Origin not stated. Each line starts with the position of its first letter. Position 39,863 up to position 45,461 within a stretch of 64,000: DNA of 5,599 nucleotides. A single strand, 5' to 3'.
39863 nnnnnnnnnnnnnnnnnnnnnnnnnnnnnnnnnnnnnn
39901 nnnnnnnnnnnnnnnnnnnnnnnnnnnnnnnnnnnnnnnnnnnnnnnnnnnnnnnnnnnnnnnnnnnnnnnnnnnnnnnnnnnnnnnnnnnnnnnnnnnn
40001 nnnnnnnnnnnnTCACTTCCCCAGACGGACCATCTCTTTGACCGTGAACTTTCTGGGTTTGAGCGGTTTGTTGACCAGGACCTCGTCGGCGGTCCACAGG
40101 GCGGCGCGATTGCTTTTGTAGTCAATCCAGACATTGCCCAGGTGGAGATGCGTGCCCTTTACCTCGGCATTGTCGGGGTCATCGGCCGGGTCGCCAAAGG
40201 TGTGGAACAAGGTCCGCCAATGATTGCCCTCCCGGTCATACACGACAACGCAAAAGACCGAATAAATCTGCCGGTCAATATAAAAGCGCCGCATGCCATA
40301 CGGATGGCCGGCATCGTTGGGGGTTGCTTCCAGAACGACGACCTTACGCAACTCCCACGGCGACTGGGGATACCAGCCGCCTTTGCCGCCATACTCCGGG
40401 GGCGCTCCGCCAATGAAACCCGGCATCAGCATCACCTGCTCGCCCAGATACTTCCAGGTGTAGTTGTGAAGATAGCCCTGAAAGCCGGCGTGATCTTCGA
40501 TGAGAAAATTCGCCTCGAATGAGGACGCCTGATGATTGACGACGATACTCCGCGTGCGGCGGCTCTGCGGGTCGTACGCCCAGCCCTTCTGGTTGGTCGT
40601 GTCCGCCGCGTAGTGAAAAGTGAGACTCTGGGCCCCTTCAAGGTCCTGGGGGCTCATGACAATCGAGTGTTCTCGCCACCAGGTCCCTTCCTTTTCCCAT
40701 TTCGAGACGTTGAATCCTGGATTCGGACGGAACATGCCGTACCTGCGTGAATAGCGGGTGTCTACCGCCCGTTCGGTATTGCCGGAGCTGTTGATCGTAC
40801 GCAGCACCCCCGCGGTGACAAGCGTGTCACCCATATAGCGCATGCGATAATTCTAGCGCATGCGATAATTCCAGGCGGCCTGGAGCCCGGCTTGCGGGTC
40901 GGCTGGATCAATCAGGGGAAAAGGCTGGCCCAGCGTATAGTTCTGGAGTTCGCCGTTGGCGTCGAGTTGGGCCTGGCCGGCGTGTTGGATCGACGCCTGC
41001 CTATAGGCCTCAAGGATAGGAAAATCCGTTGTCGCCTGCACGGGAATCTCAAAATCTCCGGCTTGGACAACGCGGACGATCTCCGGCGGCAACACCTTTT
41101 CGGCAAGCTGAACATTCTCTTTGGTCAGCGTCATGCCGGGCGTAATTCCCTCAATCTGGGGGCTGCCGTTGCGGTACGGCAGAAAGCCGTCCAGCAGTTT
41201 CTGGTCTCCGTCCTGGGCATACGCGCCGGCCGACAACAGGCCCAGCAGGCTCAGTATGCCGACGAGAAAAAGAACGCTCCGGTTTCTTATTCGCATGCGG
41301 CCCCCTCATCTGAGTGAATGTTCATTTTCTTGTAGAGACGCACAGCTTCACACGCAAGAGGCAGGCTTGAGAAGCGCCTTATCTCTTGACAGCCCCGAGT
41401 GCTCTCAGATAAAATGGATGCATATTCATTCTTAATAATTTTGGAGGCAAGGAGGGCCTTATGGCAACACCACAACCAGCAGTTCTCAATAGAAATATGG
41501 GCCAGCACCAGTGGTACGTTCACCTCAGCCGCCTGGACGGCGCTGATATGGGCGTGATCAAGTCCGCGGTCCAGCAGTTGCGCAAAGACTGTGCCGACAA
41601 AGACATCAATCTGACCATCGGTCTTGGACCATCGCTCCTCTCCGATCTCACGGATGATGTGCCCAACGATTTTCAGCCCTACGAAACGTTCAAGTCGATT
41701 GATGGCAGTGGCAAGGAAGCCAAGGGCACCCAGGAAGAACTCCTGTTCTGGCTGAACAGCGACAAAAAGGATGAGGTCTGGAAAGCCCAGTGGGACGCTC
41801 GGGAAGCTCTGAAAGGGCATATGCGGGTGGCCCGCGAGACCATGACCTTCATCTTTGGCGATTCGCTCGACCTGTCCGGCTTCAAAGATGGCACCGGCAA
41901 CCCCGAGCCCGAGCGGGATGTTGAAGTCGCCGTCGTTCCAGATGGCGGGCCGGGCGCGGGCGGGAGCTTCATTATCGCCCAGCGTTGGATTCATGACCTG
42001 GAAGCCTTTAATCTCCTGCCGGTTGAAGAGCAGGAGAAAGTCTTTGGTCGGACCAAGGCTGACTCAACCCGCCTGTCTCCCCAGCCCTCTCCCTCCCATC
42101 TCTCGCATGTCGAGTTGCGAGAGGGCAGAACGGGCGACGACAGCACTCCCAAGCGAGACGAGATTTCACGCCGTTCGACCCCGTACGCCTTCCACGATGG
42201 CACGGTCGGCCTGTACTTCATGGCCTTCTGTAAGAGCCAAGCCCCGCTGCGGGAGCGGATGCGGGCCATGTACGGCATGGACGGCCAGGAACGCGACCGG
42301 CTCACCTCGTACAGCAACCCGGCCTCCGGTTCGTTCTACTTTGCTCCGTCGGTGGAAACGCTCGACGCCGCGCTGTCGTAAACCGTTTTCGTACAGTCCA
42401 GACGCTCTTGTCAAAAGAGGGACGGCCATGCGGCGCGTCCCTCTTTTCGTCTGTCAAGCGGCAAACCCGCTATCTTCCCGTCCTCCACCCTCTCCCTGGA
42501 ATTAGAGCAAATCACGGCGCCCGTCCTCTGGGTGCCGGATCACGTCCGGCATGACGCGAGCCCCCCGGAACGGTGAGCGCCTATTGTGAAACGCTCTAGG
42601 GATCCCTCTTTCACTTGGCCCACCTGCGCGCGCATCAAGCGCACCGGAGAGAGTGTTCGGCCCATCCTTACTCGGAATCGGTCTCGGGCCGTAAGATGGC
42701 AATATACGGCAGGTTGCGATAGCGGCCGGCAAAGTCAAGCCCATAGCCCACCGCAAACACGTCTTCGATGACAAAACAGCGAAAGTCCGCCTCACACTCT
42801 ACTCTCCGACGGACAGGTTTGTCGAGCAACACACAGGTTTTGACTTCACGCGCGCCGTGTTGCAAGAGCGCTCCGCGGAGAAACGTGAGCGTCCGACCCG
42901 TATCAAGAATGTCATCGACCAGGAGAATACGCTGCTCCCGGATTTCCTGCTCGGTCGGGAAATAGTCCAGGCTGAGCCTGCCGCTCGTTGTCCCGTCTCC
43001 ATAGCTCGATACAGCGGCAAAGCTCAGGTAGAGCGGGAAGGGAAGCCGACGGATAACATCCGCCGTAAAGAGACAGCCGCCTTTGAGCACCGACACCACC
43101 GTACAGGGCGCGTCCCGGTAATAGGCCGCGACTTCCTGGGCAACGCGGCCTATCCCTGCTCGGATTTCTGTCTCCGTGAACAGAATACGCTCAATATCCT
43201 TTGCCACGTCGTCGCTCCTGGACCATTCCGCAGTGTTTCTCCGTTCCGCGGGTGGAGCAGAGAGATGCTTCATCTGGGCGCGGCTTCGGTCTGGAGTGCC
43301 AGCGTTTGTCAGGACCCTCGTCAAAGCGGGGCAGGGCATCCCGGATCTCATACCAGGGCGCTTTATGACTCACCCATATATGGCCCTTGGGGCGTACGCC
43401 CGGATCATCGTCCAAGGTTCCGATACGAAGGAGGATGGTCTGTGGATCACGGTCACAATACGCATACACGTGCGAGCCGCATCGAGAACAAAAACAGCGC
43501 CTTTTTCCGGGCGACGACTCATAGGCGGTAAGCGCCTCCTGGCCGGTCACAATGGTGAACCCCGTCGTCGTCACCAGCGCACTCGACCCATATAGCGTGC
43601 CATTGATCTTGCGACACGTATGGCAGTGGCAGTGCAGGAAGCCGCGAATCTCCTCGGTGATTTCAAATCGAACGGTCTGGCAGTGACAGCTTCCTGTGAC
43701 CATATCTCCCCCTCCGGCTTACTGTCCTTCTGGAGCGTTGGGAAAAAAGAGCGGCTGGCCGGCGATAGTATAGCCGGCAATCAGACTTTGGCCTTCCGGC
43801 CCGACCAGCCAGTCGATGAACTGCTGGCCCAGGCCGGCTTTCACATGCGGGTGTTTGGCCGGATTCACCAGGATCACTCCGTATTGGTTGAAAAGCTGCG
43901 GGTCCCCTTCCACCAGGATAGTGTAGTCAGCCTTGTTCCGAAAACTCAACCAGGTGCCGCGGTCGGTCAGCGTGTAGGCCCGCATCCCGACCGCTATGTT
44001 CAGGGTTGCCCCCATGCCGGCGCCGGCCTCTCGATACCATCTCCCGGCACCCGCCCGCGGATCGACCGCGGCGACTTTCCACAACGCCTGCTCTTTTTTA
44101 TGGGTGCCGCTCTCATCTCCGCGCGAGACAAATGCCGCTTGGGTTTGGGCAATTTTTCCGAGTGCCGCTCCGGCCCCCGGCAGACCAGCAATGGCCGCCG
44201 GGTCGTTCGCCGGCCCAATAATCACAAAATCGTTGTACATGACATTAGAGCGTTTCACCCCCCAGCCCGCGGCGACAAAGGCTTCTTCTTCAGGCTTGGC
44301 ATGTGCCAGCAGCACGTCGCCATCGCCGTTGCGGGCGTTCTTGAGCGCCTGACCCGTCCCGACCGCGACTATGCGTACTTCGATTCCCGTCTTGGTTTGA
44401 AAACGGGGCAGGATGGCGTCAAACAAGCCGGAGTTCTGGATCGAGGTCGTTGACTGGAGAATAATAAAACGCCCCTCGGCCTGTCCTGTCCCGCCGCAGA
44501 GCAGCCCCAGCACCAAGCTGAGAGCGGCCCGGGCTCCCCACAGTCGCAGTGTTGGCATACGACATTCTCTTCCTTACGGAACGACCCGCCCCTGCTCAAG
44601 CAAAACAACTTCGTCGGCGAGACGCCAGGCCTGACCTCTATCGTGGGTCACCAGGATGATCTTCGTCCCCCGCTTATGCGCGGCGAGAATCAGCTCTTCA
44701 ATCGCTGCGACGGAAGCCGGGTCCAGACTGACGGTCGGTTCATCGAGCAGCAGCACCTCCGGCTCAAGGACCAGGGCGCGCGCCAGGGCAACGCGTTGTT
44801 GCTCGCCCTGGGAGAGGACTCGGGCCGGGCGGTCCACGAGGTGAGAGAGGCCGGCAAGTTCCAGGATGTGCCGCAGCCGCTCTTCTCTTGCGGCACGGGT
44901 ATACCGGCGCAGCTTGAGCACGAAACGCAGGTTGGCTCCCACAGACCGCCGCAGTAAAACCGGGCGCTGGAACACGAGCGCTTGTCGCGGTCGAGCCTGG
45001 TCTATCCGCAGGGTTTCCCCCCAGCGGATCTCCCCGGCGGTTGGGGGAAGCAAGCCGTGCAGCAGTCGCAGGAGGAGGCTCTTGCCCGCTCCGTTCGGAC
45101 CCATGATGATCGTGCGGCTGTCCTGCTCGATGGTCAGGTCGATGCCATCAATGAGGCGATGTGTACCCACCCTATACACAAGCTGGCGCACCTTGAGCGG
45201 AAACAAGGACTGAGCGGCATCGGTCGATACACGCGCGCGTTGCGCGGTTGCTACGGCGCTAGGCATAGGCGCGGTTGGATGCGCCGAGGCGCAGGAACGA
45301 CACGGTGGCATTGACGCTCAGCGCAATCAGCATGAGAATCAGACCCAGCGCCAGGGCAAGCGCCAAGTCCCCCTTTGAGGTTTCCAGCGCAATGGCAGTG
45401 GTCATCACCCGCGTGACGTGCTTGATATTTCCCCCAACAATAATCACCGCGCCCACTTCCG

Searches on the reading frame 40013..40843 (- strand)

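Call 14: search_protein_families(library=pfam, proteins=[window:40013-40843:-], max_evalue=0.01)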
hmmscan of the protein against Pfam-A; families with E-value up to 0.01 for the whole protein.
window:40013-40843:- (276 aa): 2 families
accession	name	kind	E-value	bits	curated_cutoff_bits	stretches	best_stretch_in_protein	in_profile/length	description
PF07044.18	DUF1329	-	4.8e-27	95.6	23.1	1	1-254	89-344/368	Protein of unknown function (DUF1329)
PF17131.11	LolA_like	-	1.2e-12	48.3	30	2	166-271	84-182/184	Outer membrane lipoprotein-sorting protein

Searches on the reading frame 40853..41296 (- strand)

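Call 14: search_protein_families(library=pfam, proteins=[window:40853-41296:-], max_evalue=0.01)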
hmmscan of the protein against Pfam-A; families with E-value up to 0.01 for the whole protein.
window:40853-41296:- (147 aa): 1 family
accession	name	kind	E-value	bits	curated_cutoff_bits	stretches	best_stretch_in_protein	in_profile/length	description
PF07044.18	DUF1329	-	8.8e-12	45.4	23.1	1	57-147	2-90/368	Protein of unknown function (DUF1329)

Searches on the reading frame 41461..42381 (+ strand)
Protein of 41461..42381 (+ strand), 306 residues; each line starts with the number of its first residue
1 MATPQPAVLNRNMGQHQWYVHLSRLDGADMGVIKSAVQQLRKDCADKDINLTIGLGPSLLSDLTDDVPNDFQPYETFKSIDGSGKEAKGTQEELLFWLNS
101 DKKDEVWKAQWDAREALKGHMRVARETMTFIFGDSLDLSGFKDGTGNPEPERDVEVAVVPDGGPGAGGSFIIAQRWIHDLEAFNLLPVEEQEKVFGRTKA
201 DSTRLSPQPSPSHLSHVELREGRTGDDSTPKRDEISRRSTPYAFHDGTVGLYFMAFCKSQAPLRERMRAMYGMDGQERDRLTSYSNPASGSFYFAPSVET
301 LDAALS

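Call 14: search_protein_families(library=pfam, proteins=[window:41461-42381:+], max_evalue=0.01)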
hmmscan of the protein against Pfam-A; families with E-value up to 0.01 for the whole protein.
window:41461-42381:+ (306 aa): 1 family
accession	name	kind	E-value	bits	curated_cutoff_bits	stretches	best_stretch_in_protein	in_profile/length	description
PF20628.3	Dyp_perox_C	-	8.5e-36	123.7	20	1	136-299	3-165/166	Dyp-type peroxidase, C-terminal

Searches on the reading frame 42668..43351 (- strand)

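Call 25: search_protein_families(library=pfam, proteins=[window:42668-43351:-], max_evalue=0.001)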
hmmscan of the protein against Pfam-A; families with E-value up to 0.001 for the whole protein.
window:42668-43351:- (227 aa): 1 family
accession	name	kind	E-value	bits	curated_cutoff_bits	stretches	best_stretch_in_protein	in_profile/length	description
PF00156.33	Pribosyltran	-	2.5e-25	89.1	26.3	1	62-207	10-157/158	Phosphoribosyl transferase domain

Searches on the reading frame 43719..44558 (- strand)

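Call 14: search_protein_families(library=pfam, proteins=[window:43719-44558:-], max_evalue=0.01)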
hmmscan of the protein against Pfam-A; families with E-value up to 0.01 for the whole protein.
window:43719-44558:- (279 aa): 3 families
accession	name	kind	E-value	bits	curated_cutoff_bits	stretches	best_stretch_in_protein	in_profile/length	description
PF12849.12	PBP_like_2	-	9.1e-47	160.5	27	1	24-255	3-267/267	PBP superfamily domain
PF13531.11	SBP_bac_11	-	2.4e-13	50.8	25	1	44-261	11-222/227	Bacterial extracellular solute-binding protein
PF01547.30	SBP_bac_1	-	8.1e-06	26.5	26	1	46-257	10-306/307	Bacterial extracellular solute-binding protein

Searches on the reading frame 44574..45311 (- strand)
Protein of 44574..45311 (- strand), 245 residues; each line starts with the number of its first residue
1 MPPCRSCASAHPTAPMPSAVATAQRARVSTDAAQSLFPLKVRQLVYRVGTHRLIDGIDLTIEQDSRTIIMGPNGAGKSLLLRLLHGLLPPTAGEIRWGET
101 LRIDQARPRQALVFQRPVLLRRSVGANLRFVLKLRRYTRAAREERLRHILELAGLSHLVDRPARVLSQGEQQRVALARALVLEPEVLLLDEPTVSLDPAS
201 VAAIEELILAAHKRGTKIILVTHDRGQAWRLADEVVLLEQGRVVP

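Call 14: search_protein_families(library=pfam, proteins=[window:44574-45311:-], max_evalue=0.01)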
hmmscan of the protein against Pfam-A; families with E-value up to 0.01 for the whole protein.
window:44574-45311:- (245 aa): 6 families
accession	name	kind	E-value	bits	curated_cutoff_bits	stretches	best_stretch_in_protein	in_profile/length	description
PF00005.33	ABC_tran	-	6e-31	108.3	25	1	55-193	2-136/137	ABC transporter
PF13304.12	AAA_21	-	1.5e-15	58.5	27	2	155-224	227-299/304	AAA domain, putative AbiEii toxin, Type IV TA system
PF02463.25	SMC_N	-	1.3e-05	25.2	40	0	141-228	118-202/220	RecF/RecN/SMC N terminal domain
PF13401.12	AAA_22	-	0.00011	22.9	27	1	65-222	6-122/130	AAA domain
PF13555.12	AAA_29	-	0.0028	17.8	27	1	56-88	14-46/61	P-loop containing region of AAA domain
PF01078.27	Mg_chelatase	-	0.0067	16.3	20.3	0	66-93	24-51/207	Magnesium chelatase, subunit ChlI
